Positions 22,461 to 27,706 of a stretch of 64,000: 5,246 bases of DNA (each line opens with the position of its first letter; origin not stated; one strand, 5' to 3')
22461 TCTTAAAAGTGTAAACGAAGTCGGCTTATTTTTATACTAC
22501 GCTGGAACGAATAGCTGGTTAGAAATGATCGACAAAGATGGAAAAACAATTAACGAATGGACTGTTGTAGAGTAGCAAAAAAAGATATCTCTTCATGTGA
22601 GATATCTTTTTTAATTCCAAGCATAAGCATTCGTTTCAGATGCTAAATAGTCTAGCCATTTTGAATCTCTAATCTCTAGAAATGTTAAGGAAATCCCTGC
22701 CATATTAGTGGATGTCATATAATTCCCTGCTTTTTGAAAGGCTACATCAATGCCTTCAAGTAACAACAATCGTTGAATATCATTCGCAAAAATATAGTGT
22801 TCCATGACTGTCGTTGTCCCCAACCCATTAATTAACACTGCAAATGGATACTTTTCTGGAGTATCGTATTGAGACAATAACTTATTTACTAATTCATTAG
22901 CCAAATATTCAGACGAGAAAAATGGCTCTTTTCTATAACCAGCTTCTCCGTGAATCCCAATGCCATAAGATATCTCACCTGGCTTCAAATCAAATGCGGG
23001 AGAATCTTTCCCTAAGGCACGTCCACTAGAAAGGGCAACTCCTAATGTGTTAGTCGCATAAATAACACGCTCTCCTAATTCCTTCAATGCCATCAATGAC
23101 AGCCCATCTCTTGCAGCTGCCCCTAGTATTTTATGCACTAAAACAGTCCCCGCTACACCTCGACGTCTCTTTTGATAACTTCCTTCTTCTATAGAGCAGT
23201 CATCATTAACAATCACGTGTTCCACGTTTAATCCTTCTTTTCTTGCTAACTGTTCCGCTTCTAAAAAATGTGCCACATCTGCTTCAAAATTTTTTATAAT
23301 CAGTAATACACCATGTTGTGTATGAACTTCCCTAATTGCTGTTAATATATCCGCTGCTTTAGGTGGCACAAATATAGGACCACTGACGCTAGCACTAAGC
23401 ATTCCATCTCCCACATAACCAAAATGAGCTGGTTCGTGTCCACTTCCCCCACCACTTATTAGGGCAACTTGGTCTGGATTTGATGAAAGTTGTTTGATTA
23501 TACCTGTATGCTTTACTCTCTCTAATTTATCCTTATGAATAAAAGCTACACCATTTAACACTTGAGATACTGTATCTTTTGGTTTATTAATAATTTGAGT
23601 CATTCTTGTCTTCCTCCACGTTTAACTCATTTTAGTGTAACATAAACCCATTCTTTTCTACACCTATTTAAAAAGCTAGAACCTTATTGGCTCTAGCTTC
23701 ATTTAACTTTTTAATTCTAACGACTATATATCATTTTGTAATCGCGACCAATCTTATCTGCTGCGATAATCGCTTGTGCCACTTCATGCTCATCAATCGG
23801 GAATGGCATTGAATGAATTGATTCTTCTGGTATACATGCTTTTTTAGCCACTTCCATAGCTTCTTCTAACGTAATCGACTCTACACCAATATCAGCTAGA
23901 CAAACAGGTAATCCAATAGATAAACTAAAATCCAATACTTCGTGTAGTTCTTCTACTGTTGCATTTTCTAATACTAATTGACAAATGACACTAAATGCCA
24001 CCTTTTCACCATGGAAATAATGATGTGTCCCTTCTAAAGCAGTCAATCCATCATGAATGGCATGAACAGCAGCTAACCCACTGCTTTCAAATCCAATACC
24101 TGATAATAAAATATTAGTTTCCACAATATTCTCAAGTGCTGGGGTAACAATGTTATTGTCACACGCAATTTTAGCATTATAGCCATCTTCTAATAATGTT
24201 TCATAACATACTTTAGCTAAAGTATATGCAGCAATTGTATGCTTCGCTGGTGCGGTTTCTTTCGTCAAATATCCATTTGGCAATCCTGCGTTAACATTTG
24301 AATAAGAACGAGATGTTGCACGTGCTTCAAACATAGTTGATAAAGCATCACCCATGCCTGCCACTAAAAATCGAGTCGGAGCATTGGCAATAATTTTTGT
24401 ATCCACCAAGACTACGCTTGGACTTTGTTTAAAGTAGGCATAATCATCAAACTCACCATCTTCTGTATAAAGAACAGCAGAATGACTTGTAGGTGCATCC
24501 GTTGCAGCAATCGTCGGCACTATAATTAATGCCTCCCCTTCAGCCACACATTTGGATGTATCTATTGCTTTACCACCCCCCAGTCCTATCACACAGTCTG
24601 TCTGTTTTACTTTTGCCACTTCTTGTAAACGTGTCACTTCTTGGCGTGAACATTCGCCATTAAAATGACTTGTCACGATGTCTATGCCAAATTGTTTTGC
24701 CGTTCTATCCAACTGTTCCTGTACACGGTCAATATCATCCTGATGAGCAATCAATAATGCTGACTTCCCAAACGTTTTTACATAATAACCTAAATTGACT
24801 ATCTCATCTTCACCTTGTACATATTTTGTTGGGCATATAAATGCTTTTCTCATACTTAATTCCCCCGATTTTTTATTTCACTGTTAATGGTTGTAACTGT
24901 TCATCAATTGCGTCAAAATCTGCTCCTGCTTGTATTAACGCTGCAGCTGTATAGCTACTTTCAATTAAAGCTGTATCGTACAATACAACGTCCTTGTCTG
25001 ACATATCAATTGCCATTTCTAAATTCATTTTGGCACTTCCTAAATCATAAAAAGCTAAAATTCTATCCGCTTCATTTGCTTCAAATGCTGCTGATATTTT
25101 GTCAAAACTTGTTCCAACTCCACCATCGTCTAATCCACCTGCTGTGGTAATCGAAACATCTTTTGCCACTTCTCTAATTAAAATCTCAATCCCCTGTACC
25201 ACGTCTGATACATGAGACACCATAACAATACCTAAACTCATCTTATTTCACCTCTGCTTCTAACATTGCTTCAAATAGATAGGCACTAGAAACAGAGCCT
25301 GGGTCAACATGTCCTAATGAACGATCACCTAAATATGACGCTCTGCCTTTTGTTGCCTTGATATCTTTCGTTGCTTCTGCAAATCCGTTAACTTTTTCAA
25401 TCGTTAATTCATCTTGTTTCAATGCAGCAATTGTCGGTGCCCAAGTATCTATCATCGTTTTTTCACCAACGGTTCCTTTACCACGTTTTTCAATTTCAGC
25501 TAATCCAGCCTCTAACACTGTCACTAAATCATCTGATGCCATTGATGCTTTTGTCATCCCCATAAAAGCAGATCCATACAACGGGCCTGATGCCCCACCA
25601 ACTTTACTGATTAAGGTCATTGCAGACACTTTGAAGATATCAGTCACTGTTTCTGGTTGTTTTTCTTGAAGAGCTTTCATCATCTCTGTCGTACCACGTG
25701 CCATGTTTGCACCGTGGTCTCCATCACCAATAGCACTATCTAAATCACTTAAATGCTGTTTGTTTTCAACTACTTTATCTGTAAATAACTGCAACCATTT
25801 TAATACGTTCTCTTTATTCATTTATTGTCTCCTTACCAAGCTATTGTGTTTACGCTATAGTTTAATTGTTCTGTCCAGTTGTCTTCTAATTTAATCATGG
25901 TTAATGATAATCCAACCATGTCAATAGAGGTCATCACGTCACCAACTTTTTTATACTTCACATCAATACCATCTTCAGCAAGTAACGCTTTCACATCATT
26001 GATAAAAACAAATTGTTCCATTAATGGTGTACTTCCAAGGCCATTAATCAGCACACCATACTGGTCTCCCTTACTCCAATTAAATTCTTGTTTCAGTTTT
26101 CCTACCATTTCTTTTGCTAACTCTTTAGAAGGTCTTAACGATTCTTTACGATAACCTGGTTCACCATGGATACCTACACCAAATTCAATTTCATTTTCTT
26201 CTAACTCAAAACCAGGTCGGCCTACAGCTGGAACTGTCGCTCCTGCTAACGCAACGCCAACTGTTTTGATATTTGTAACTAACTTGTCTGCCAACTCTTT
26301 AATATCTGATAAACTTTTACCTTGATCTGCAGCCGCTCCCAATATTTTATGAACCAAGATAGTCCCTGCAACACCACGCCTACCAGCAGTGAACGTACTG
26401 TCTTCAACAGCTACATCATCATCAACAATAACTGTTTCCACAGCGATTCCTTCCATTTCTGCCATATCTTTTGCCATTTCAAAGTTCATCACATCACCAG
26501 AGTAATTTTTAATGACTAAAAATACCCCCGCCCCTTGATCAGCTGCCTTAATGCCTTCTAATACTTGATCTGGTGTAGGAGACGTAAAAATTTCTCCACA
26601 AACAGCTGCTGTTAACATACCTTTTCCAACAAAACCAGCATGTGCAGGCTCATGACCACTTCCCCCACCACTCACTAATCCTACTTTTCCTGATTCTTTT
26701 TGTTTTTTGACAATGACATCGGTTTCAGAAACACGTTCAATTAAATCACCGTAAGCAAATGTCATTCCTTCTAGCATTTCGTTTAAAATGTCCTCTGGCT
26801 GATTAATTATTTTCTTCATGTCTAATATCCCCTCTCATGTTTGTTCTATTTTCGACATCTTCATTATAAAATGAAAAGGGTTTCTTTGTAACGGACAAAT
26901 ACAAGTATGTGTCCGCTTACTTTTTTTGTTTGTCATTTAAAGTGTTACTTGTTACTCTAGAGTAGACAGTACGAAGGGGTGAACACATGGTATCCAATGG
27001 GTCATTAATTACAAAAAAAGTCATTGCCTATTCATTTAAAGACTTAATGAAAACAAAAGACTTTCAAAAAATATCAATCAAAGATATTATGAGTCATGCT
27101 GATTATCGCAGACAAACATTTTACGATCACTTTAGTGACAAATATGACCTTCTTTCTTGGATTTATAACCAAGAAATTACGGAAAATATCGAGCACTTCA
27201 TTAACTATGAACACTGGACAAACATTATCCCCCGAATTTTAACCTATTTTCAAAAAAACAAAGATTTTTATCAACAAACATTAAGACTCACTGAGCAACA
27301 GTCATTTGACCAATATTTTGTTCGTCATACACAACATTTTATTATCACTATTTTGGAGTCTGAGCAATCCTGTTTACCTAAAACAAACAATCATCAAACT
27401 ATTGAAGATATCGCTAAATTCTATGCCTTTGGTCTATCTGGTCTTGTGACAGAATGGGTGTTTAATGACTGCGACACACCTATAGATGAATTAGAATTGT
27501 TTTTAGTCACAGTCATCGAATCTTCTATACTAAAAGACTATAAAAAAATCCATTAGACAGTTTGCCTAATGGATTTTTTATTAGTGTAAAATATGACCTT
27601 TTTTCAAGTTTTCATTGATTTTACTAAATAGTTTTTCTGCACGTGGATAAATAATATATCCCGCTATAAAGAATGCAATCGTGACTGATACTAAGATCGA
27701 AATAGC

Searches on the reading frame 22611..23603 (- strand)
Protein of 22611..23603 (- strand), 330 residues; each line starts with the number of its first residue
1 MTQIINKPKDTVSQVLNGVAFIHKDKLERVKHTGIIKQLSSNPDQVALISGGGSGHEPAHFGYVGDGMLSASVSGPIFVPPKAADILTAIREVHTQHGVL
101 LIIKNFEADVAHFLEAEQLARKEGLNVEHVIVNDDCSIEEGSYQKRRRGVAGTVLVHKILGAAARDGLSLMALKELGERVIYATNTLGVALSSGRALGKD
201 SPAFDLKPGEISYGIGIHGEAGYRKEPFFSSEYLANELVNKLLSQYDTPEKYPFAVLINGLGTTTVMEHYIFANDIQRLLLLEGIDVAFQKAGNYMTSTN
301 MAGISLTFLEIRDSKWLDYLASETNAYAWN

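Call 63: search_protein_families(library=ncbifam, proteins=[window:22611-23603:-], max_evalue=1e-15)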
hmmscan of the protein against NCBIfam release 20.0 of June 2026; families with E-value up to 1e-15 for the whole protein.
window:22611-23603:- (330 aa): 4 families
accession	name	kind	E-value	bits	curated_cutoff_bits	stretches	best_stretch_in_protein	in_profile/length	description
TIGR02362.1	dhaK1b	equivalog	6.3e-133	442.9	413.25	1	3-329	1-326/326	DhaKLM operon coactivator DhaQ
TIGR02363.1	dhaK1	equivalog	1.1e-107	359.9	406.25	1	1-329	1-329/329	dihydroxyacetone kinase subunit DhaK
NF011049.0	PRK14479.1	subfamily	1.4e-104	350.7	492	1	1-329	1-327/568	dihydroxyacetone kinase family protein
TIGR02361.1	dak_ATP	equivalog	4.9e-80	269.8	574.95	1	3-330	2-344/583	glycerone kinase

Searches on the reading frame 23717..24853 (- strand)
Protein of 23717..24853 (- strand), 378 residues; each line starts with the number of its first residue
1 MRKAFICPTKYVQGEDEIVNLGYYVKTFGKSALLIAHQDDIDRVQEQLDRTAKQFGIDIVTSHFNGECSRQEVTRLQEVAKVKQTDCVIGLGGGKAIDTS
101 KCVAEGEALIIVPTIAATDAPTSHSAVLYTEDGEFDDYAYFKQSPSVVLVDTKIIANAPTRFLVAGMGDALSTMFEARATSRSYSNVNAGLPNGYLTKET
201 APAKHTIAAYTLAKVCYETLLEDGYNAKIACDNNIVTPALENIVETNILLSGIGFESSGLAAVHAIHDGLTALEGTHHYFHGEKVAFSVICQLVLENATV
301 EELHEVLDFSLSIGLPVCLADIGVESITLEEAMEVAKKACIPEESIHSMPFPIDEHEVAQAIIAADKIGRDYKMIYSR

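Call 63: search_protein_families(library=ncbifam, proteins=[window:23717-24853:-], max_evalue=1e-15)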
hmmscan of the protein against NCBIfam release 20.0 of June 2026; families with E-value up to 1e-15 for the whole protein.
window:23717-24853:- (378 aa): 5 families
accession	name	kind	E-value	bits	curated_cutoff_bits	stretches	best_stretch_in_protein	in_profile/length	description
NF006941.0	PRK09423.1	subfamily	2.3e-153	510.3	336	1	1-373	1-363/367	glycerol dehydrogenase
NF053832.1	GlycoaldRedHalo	equivalog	1.3e-117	393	550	1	1-371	1-361/363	glycolaldehyde reductase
NF047954.1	PrpdilGlycDhGldA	equivalog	2.7e-115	385.5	700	1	3-372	3-362/365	bifunctional L-1,2-propanediol dehydrogenase/glycerol dehydrogenase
NF007880.0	PRK10586.1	equivalog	2.8e-40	138.4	429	1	24-362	29-354/362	oxidoreductase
NF002022.0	PRK00843.1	equivalog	2.1e-24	86.2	413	1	7-338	10-321/350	NAD(P)-dependent glycerol-1-phosphate dehydrogenase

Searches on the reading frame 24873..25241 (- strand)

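Call 63: search_protein_families(library=ncbifam, proteins=[window:24873-25241:-], max_evalue=1e-15)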
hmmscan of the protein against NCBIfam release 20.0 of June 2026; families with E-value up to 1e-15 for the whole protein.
window:24873-25241:- (122 aa): 1 family
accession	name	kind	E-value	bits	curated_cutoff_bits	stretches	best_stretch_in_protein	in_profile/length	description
TIGR02364.1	dha_pts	equivalog_domain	1.8e-34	118.7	98.25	1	4-116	2-121/125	dihydroxyacetone kinase phosphoryl donor subunit DhaM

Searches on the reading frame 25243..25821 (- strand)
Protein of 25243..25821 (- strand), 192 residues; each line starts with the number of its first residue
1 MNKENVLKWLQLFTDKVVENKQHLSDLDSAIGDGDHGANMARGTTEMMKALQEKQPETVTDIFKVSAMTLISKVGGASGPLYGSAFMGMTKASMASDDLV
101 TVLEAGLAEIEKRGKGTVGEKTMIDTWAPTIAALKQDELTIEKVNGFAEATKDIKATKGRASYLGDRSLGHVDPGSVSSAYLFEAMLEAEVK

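Call 63: search_protein_families(library=ncbifam, proteins=[window:25243-25821:-], max_evalue=1e-15)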
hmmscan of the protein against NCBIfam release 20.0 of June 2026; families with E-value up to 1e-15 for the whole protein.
window:25243-25821:- (192 aa): 3 families
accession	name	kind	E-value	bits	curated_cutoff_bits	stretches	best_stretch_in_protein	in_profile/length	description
TIGR02365.1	dha_L_ycgS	equivalog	9.9e-69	231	138.3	1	7-187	2-195/196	dihydroxyacetone kinase subunit DhaL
NF011049.0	PRK14479.1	subfamily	4.2e-41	141.2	492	1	3-188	361-564/568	dihydroxyacetone kinase family protein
TIGR02361.1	dak_ATP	equivalog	1.7e-27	96.3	574.95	1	2-186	381-582/583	glycerone kinase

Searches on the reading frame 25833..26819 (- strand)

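Call 63: search_protein_families(library=ncbifam, proteins=[window:25833-26819:-], max_evalue=1e-15)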
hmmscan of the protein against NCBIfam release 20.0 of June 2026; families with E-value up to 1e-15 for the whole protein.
window:25833-26819:- (328 aa): 4 families
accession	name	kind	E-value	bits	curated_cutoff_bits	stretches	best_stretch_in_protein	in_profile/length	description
TIGR02363.1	dhaK1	equivalog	4.8e-153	509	406.25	1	1-328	1-329/329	dihydroxyacetone kinase subunit DhaK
NF011049.0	PRK14479.1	subfamily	4.7e-129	431.5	492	1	1-328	1-327/568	dihydroxyacetone kinase family protein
TIGR02362.1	dhaK1b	equivalog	2.6e-120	401.4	413.25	1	3-328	1-326/326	DhaKLM operon coactivator DhaQ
TIGR02361.1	dak_ATP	equivalog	1.3e-93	314.5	574.95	1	2-328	1-343/583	glycerone kinase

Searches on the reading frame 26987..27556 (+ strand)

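Call 63: search_protein_families(library=ncbifam, proteins=[window:26987-27556:+], max_evalue=1e-15)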
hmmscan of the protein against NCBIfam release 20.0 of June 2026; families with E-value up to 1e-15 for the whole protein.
window:26987-27556:+ (189 aa): 1 family
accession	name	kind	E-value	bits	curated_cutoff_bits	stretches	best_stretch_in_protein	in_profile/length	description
TIGR02366.1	DHAK_reg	equivalog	2.3e-52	177.6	129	1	6-178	1-173/176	dihydroxyacetone kinase transcriptional activator DhaS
